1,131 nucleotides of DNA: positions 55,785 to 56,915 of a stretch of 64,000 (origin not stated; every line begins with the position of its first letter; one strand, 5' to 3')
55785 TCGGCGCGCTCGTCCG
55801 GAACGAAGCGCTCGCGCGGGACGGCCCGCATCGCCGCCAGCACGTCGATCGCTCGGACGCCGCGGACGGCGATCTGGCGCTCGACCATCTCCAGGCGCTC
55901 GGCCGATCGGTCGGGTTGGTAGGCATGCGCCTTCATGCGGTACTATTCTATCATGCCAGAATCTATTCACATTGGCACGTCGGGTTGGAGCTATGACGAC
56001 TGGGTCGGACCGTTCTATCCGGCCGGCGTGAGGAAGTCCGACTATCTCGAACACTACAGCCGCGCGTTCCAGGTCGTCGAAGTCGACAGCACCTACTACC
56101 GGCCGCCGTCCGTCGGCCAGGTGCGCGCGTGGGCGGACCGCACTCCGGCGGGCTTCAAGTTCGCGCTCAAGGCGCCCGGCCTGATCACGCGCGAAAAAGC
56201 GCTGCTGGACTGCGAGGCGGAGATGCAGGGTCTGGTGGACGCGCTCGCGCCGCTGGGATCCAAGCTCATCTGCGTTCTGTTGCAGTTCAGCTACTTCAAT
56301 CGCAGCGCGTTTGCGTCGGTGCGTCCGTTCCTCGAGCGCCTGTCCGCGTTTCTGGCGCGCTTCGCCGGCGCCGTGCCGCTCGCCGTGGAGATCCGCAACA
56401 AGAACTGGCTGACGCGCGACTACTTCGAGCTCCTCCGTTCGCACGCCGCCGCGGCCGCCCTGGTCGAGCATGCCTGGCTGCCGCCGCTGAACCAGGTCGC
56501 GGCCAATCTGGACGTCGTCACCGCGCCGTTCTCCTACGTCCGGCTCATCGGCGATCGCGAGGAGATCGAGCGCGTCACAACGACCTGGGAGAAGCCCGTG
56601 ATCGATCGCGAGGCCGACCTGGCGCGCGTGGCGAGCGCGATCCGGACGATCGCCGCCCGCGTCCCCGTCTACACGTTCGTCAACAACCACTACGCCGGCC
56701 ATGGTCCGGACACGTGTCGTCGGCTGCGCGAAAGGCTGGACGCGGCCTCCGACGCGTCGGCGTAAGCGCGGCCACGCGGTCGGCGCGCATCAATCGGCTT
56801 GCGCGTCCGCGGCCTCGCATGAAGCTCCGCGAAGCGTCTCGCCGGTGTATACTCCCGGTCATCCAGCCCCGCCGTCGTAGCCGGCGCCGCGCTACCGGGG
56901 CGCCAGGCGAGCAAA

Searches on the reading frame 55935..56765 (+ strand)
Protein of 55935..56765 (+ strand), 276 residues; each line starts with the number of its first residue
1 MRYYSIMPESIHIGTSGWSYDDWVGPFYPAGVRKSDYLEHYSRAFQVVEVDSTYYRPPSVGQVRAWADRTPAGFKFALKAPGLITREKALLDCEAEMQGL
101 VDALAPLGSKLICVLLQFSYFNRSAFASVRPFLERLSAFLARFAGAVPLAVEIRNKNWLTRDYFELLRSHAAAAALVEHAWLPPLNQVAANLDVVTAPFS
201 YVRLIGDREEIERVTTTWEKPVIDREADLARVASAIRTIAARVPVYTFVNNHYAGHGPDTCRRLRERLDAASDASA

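Call 29: find_encoding_contigs(protein=window:55935-56765:+, flank=10000, max_places=4)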
Protein window:55935-56765:+ (276 aa): no gene with exactly this product is on record in the collection.
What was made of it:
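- Tried and rejected: find_encoding_contigs for a window protein: not on record (call 29), so the source organism was not identified directly.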
